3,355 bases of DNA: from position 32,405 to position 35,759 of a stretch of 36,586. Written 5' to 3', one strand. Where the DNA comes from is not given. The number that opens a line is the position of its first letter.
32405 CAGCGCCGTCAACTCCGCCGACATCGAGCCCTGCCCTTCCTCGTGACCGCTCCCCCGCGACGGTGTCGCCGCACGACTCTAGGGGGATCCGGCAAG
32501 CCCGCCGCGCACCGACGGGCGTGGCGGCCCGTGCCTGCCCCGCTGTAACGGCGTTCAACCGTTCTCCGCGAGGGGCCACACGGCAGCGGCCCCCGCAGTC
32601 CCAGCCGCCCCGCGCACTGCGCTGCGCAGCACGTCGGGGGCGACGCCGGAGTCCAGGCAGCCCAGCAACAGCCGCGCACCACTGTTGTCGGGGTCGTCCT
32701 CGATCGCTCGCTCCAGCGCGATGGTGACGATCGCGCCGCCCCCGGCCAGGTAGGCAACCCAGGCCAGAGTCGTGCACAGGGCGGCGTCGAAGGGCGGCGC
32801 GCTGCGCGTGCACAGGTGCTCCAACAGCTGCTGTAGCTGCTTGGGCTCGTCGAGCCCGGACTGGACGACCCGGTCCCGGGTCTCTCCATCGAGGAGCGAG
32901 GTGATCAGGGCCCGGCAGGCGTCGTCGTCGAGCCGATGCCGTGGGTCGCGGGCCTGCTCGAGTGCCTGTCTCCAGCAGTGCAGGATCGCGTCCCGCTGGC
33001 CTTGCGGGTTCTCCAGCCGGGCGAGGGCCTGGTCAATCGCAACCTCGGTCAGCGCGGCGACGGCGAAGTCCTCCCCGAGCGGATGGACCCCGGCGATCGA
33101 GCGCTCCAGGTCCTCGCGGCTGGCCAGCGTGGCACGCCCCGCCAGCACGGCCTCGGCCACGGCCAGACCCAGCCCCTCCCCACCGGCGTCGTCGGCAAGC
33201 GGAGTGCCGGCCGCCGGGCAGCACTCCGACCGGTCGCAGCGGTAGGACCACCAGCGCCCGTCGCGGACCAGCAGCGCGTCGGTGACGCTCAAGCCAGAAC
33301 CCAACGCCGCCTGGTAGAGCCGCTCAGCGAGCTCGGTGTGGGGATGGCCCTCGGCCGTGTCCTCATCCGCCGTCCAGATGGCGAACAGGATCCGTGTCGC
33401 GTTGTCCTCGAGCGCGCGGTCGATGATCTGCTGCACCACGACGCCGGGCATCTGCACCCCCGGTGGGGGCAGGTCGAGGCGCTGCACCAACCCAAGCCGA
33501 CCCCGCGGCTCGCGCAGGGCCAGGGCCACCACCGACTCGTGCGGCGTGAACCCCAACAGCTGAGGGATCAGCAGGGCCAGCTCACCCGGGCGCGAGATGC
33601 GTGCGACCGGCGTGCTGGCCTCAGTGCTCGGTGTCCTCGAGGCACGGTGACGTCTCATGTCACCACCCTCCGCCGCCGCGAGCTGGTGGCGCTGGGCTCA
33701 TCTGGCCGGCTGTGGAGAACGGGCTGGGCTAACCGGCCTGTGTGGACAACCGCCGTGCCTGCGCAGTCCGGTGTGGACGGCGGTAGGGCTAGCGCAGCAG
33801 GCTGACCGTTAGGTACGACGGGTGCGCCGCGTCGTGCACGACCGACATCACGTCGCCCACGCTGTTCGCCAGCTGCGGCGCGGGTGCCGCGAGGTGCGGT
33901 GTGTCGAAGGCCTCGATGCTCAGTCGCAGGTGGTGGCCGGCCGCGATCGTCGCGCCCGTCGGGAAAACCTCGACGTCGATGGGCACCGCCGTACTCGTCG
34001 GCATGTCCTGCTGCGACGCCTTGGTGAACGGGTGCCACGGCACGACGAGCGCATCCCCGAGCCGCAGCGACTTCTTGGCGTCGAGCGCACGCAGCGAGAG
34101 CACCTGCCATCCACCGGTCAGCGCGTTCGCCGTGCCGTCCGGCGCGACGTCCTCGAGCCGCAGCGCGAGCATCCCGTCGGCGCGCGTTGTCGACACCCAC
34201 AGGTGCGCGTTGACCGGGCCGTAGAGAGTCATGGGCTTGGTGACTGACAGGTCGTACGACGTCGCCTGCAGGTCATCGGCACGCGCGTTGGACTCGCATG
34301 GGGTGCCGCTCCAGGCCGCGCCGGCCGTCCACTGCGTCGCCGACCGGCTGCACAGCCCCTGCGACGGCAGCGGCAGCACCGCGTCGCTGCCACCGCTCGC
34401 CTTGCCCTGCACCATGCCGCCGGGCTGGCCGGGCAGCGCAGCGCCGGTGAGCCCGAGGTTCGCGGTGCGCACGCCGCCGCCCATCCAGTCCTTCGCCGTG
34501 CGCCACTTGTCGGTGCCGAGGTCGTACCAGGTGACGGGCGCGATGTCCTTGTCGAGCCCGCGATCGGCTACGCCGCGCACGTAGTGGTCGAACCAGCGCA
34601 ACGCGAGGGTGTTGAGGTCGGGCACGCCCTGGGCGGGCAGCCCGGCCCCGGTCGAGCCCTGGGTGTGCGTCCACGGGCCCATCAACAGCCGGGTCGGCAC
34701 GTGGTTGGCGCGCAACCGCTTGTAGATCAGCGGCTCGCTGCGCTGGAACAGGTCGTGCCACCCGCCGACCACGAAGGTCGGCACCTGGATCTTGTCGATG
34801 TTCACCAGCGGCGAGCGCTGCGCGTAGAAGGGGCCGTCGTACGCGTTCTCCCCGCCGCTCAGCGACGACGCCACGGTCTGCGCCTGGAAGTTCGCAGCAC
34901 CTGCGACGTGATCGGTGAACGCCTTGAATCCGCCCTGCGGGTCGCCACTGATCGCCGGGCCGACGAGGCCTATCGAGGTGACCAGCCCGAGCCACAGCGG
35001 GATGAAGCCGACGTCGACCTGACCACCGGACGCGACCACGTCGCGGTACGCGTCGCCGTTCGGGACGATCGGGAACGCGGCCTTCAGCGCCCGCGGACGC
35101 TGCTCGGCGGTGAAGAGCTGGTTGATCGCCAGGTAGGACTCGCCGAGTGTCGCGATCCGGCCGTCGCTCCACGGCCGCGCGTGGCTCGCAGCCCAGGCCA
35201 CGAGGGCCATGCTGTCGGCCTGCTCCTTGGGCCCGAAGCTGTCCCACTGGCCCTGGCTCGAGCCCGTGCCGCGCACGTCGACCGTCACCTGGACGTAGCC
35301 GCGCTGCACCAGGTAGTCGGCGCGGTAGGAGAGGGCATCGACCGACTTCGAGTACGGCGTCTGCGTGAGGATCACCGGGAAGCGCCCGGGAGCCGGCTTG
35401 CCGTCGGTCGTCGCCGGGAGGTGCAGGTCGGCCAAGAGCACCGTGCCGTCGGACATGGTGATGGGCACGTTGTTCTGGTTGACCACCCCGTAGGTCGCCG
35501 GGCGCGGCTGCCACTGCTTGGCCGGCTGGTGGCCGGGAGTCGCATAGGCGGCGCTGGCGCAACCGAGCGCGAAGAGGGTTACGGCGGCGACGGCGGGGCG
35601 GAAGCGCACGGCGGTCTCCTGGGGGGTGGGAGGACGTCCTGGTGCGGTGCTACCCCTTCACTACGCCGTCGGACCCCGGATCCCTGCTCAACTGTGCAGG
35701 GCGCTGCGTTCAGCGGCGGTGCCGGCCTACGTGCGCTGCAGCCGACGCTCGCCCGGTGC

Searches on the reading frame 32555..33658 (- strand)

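Call 28: search_protein_families(library=pfam, proteins=[window:32555-33658:-], max_evalue=0.00001)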
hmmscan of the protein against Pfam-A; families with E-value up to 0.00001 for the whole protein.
window:32555-33658:- (367 aa): 1 family
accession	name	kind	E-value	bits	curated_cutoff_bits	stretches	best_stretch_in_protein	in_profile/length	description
PF13830.11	DUF4192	-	3.5e-56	191.9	27.8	1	24-341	1-320/321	Domain of unknown function (DUF4192)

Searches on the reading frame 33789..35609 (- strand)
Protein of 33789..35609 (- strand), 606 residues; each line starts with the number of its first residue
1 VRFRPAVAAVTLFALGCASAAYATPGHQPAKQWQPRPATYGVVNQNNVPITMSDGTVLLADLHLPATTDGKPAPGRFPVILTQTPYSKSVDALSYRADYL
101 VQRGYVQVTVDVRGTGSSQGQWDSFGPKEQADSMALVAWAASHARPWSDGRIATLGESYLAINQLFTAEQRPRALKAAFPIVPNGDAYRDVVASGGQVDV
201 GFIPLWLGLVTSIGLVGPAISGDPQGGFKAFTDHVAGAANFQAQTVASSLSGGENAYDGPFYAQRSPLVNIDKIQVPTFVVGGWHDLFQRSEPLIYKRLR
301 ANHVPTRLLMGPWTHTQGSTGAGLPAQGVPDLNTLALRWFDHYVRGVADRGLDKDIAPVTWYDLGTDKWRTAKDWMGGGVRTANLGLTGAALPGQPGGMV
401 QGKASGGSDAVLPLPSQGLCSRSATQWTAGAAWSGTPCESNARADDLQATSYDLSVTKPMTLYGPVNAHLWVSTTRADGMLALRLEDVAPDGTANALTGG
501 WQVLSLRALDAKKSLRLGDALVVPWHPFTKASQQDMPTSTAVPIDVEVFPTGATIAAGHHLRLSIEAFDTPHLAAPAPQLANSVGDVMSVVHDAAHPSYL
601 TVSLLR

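Call 28: search_protein_families(library=pfam, proteins=[window:33789-35609:-], max_evalue=0.00001)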
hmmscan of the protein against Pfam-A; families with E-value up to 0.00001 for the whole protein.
window:33789-35609:- (606 aa): 3 families
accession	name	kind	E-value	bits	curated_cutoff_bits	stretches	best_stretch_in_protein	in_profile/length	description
PF02129.25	Peptidase_S15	-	5.8e-51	174.1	23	1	54-317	1-262/262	X-Pro dipeptidyl-peptidase (S15 family)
PF08530.16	PepX_C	-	8.5e-28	98.2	22.5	1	356-600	6-216/217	X-Pro dipeptidyl-peptidase C-terminal non-catalytic domain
PF00326.27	Peptidase_S9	-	6.1e-07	29.6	22.6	0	94-189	4-103/213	Prolyl oligopeptidase family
